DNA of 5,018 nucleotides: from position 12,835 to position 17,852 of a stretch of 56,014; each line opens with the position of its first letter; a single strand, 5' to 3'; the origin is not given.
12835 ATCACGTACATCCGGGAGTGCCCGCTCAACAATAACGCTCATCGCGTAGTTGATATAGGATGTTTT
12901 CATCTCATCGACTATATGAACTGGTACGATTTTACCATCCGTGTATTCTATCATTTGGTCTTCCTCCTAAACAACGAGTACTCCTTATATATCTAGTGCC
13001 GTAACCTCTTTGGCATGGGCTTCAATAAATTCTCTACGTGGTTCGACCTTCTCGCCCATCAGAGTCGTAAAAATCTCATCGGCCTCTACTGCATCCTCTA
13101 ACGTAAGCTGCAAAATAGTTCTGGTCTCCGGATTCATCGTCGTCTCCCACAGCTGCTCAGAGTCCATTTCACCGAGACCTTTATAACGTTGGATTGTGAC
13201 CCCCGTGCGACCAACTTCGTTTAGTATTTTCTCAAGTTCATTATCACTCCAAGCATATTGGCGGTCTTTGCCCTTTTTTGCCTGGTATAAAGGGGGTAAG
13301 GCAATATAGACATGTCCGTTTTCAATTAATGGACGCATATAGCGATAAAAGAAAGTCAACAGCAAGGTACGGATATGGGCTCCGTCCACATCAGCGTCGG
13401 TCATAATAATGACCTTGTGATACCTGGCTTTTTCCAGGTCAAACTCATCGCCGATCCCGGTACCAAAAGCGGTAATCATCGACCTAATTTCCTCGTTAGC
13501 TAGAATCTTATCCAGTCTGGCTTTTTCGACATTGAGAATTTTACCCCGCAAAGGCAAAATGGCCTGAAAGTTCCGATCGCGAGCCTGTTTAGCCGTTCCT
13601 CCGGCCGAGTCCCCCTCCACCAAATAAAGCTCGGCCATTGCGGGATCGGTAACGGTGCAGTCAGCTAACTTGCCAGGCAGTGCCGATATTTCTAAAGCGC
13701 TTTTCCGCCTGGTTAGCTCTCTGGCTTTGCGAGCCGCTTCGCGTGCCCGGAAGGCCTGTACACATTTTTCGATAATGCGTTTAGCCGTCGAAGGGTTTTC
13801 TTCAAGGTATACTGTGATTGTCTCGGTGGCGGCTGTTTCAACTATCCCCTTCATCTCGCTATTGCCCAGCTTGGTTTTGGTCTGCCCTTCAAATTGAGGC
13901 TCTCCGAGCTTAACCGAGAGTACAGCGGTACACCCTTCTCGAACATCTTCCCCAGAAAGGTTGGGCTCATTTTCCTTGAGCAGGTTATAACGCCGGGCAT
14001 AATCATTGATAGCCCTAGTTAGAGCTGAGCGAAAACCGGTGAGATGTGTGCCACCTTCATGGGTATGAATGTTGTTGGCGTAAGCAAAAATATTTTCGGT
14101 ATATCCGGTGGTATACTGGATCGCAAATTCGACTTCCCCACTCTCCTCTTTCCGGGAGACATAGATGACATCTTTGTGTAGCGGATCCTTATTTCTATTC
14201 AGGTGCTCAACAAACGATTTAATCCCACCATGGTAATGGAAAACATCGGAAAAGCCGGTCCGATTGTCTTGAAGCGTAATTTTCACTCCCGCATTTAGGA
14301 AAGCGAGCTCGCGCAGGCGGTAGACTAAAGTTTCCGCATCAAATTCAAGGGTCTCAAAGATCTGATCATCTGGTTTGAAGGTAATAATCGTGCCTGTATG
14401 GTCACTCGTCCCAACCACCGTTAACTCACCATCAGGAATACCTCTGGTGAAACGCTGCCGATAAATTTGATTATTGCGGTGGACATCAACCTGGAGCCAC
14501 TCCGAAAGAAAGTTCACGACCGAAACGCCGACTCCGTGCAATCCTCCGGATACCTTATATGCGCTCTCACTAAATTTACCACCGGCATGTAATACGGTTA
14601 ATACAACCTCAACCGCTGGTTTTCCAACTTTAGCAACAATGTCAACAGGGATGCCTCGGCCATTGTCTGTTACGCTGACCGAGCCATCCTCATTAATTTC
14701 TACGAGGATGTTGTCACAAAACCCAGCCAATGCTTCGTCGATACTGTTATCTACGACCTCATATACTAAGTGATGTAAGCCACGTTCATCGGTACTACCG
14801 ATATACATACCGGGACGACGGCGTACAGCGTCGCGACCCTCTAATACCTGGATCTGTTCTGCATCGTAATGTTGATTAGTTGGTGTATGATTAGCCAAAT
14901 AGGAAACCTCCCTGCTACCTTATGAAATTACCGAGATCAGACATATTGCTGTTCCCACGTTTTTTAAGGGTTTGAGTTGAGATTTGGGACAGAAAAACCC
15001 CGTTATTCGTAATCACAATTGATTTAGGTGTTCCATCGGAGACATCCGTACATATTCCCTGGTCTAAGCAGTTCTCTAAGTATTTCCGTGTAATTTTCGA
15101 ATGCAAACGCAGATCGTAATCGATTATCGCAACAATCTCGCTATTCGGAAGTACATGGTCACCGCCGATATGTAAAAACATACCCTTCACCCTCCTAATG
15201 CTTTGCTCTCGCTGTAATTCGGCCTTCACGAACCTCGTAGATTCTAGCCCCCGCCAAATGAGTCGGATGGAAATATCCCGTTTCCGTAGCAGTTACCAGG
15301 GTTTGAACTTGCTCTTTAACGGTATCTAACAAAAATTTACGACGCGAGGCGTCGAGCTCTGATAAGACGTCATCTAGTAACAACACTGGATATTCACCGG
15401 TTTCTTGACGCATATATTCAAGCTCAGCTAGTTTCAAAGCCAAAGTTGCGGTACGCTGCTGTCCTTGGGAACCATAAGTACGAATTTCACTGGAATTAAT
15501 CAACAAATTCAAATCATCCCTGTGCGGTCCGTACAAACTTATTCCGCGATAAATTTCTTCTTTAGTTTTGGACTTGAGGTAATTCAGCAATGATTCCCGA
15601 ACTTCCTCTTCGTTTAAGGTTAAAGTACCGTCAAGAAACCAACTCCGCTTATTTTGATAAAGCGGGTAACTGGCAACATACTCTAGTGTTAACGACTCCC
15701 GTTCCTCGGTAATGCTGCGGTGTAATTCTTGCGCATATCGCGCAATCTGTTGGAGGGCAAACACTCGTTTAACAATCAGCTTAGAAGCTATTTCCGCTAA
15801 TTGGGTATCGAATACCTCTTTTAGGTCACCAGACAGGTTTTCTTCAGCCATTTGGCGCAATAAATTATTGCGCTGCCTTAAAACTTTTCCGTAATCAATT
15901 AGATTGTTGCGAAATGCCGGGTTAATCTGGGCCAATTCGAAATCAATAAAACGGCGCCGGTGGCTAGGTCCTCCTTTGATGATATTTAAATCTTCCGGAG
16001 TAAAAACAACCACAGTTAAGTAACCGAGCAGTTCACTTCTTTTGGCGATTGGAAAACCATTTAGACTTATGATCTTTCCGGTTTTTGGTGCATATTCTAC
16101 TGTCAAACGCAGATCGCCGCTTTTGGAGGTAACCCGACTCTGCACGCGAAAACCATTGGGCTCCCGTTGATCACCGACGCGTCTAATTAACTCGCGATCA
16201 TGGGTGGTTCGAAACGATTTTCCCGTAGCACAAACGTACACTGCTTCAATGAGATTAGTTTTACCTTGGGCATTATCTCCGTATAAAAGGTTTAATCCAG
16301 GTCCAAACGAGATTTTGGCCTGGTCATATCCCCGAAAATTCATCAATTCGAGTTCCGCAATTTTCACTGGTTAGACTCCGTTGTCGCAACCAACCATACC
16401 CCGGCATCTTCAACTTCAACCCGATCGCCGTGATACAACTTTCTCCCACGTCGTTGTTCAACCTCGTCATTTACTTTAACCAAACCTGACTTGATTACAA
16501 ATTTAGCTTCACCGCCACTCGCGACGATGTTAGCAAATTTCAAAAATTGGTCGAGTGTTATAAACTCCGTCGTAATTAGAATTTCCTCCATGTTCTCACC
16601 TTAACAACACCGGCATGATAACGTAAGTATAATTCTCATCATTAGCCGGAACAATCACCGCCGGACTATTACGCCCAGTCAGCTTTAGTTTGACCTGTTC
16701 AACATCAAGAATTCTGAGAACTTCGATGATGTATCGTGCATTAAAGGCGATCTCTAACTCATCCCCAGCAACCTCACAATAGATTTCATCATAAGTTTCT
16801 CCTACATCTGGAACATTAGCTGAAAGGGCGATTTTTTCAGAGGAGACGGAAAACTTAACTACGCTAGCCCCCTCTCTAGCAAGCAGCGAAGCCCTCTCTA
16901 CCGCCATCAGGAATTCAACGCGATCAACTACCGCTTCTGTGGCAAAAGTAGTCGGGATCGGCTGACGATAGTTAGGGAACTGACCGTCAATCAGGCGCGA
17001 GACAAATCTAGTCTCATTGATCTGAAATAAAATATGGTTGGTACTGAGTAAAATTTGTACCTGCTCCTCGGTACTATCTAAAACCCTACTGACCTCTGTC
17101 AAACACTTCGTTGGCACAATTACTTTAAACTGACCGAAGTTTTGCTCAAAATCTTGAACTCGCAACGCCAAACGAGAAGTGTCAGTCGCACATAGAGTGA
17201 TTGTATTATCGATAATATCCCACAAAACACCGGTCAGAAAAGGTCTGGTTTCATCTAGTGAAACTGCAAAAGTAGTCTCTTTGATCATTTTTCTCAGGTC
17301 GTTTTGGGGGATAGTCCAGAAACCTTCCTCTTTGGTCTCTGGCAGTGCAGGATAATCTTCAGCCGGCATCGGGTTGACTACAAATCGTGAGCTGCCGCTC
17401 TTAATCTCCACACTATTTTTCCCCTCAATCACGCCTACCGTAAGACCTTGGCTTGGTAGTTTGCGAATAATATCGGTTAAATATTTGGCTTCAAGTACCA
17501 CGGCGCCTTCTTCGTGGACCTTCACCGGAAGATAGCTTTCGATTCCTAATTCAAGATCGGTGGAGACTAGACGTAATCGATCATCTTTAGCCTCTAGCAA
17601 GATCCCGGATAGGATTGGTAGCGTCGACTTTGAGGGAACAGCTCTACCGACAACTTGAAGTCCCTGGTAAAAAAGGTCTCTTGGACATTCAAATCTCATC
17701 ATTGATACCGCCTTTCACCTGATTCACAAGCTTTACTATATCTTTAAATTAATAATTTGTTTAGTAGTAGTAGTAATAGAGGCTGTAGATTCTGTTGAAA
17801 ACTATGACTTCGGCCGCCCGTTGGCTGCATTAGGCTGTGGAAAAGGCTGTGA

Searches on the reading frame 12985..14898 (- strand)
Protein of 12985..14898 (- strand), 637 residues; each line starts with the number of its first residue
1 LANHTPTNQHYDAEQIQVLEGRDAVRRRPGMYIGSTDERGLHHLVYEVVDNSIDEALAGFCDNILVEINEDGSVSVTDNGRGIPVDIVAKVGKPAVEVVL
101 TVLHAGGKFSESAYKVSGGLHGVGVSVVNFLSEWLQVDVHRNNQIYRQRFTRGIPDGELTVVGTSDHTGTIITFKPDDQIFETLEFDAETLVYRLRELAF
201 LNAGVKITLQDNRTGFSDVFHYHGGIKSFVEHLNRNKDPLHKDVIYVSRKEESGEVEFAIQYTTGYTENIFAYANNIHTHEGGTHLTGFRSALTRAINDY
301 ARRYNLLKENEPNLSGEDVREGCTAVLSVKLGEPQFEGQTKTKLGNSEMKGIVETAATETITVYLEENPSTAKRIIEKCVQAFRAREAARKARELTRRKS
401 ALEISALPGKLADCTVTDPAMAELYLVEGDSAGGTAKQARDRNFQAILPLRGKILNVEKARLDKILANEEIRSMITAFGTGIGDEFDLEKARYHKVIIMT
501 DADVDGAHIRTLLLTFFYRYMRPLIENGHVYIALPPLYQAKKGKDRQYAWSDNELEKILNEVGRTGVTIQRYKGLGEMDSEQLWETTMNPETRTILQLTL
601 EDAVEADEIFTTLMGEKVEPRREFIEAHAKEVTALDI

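Call 31: search_protein_families(library=pfam, proteins=[window:12985-14898:-], max_evalue=0.001)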
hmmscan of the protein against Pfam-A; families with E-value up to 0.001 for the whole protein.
window:12985-14898:- (637 aa): 4 families
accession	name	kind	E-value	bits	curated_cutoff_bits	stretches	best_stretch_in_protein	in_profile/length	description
PF00204.31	DNA_gyraseB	-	1.1e-63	214.2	27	1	225-394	1-172/173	DNA gyrase B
PF00986.26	DNA_gyraseB_C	-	1.1e-31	109.2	29.8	1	565-626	2-63/63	DNA gyrase B subunit, carboxyl terminus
PF01751.28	Toprim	-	6.4e-22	78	23.1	1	423-533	1-94/96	Toprim domain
PF02518.31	HATPase_c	-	2.7e-17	63.6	26.4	1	36-177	1-108/111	Histidine kinase-, DNA gyrase B-, and HSP90-like ATPase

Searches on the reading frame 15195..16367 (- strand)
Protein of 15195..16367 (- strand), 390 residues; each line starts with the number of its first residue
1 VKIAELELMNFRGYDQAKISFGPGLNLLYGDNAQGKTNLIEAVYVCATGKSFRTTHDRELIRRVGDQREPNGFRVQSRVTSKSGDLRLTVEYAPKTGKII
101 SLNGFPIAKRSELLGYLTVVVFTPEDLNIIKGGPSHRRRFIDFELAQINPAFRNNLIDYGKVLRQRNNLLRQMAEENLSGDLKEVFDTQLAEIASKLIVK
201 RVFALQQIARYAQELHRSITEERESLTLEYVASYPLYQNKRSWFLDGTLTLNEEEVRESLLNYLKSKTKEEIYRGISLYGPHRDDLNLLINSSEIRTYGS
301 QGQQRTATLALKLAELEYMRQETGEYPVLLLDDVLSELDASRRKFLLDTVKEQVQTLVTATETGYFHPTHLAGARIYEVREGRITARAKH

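Call 31: search_protein_families(library=pfam, proteins=[window:15195-16367:-], max_evalue=0.001)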
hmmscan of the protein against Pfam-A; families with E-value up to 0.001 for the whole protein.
window:15195-16367:- (390 aa): 4 families
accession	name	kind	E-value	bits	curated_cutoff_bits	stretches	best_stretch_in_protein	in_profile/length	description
PF02463.25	SMC_N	-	5.1e-19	69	40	1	3-369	2-205/220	RecF/RecN/SMC N terminal domain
PF13175.12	AAA_15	-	1.5e-13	51.6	32.1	1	1-216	1-156/374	AAA ATPase domain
PF13476.12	AAA_23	-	1.9e-12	48.7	27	1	6-216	2-170/201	AAA domain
PF13304.12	AAA_21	-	8.9e-06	26.4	27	1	25-352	1-285/304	AAA domain, putative AbiEii toxin, Type IV TA system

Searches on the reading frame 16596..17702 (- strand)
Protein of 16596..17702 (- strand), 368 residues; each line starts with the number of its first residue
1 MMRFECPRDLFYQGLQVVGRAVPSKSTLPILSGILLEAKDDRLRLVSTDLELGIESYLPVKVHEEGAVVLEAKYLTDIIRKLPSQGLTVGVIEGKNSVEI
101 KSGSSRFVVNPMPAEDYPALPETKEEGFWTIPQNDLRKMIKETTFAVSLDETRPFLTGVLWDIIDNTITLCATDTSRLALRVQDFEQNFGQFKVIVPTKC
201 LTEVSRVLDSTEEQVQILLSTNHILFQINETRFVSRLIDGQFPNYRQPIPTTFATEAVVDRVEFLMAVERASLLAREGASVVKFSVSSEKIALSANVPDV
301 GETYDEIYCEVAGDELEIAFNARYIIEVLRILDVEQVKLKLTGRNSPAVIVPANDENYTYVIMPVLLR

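Call 31: search_protein_families(library=pfam, proteins=[window:16596-17702:-], max_evalue=0.001)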
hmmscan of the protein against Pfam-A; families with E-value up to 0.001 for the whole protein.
window:16596-17702:- (368 aa): 3 families
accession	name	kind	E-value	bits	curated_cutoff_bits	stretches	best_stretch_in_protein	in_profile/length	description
PF00712.24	DNA_pol3_beta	-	4.3e-42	143.5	24.4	2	2-121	1-120/120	DNA polymerase III beta subunit, N-terminal domain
PF02767.21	DNA_pol3_beta_2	-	1.1e-41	142.2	27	2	130-244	1-116/116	DNA polymerase III beta subunit, central domain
PF02768.20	DNA_pol3_beta_3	-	7.4e-33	113.4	27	1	248-365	3-120/121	DNA polymerase III beta subunit, C-terminal domain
